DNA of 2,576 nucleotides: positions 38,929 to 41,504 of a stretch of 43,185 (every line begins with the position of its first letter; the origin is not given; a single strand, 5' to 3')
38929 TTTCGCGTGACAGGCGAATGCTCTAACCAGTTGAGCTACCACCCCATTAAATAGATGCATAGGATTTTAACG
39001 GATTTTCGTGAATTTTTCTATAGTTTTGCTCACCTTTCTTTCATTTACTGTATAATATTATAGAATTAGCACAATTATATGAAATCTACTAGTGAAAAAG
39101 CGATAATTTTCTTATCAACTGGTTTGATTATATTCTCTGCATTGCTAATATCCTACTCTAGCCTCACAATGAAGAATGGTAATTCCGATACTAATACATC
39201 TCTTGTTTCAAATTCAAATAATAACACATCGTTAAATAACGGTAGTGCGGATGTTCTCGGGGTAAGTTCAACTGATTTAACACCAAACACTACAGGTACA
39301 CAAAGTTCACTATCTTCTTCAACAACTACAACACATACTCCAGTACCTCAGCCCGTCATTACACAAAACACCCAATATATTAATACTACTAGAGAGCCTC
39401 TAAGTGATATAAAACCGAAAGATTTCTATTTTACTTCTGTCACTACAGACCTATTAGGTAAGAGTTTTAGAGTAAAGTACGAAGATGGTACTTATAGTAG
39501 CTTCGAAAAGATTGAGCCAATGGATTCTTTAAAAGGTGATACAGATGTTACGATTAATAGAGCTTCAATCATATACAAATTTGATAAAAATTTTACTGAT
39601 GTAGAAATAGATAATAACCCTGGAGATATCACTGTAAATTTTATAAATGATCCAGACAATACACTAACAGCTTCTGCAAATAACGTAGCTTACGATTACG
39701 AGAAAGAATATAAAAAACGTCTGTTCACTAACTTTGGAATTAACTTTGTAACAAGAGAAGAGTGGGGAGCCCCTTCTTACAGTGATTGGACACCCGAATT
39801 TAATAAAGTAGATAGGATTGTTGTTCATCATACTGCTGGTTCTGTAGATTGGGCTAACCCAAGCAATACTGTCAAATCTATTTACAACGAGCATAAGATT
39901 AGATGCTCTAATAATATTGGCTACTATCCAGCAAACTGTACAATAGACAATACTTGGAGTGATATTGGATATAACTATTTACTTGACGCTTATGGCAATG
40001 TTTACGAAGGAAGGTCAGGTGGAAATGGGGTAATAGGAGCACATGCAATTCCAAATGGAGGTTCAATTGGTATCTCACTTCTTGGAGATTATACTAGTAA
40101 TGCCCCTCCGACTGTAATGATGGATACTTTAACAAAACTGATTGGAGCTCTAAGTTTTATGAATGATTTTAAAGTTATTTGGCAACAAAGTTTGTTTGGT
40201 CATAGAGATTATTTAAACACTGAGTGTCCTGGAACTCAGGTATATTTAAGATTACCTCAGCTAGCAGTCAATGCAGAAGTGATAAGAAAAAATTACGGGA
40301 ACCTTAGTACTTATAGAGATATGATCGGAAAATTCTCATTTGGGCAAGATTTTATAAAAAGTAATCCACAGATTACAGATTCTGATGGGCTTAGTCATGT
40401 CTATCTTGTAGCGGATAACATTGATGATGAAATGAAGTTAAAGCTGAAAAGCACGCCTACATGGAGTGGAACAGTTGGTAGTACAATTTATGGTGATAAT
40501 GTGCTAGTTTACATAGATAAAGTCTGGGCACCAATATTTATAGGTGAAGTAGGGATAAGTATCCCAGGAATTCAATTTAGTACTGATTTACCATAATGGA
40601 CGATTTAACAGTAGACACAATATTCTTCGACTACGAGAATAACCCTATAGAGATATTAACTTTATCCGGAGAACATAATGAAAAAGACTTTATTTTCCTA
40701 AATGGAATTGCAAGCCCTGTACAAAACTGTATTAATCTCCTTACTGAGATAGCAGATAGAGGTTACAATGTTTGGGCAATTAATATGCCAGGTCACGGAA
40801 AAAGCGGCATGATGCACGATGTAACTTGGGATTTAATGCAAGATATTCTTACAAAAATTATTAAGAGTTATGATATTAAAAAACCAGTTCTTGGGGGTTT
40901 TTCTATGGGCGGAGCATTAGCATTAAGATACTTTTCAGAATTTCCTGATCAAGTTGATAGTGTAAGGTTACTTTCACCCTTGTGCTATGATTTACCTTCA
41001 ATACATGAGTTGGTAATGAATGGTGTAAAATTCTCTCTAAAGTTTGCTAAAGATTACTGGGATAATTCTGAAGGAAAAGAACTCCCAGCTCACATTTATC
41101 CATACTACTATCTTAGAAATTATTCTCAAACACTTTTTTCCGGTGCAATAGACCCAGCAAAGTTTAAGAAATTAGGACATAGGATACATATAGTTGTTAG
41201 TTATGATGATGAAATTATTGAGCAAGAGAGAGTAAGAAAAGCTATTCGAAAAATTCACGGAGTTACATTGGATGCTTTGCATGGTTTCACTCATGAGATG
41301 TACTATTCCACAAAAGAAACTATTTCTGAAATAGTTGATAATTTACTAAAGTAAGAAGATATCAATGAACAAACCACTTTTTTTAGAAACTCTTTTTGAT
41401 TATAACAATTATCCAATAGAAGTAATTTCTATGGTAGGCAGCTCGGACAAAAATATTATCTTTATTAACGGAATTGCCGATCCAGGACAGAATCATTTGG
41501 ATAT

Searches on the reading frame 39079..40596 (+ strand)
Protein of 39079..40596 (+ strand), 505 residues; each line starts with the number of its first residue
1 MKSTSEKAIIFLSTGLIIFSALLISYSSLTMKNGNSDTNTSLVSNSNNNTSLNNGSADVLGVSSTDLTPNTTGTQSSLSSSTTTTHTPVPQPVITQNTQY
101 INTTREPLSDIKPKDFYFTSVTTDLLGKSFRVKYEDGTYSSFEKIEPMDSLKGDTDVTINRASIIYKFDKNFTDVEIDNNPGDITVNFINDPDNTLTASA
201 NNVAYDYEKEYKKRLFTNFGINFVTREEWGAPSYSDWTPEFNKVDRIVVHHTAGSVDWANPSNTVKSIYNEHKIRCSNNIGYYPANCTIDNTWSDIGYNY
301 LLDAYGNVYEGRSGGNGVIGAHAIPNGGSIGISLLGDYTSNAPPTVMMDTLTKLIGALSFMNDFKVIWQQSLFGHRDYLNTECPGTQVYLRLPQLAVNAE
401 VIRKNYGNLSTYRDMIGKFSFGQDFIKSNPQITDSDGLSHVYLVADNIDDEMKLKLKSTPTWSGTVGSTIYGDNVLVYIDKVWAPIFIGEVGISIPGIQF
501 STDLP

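Call 94: search_protein_families(library=pfam, proteins=[window:39079-40596:+], max_evalue=0.001)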
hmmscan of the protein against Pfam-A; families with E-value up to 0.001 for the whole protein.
window:39079-40596:+ (505 aa): 1 family
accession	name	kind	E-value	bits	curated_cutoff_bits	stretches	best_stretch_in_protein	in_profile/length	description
PF01510.30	Amidase_2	-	3.1e-14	53.9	26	1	242-385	3-130/131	N-acetylmuramoyl-L-alanine amidase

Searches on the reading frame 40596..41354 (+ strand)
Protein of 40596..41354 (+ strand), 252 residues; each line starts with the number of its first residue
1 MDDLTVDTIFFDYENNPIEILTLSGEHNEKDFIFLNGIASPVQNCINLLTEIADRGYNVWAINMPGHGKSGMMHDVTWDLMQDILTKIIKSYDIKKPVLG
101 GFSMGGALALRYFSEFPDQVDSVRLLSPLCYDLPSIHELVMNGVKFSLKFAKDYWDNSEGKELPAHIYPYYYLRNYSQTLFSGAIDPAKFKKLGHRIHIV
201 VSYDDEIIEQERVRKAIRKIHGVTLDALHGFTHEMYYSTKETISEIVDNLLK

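Call 94: search_protein_families(library=pfam, proteins=[window:40596-41354:+], max_evalue=0.001)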
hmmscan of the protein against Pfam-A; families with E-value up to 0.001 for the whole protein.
window:40596-41354:+ (252 aa): 5 families
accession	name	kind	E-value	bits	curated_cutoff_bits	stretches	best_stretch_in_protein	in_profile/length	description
PF00561.26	Abhydrolase_1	-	1.8e-17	64.3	25.8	1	32-132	3-103/245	alpha/beta hydrolase fold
PF12146.15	Hydrolase_4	-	9.9e-15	54.9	27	1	31-138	6-121/239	Serine aminopeptidase, S33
PF12697.13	Abhydrolase_6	-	1.2e-10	42.8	26.3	1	48-209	19-180/217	Alpha/beta hydrolase family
PF00756.26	Esterase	-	4.5e-05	23.8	22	1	80-133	98-153/251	Putative esterase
PF12695.13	Abhydrolase_5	-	0.00013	22.2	27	1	33-126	3-87/164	Alpha/beta hydrolase family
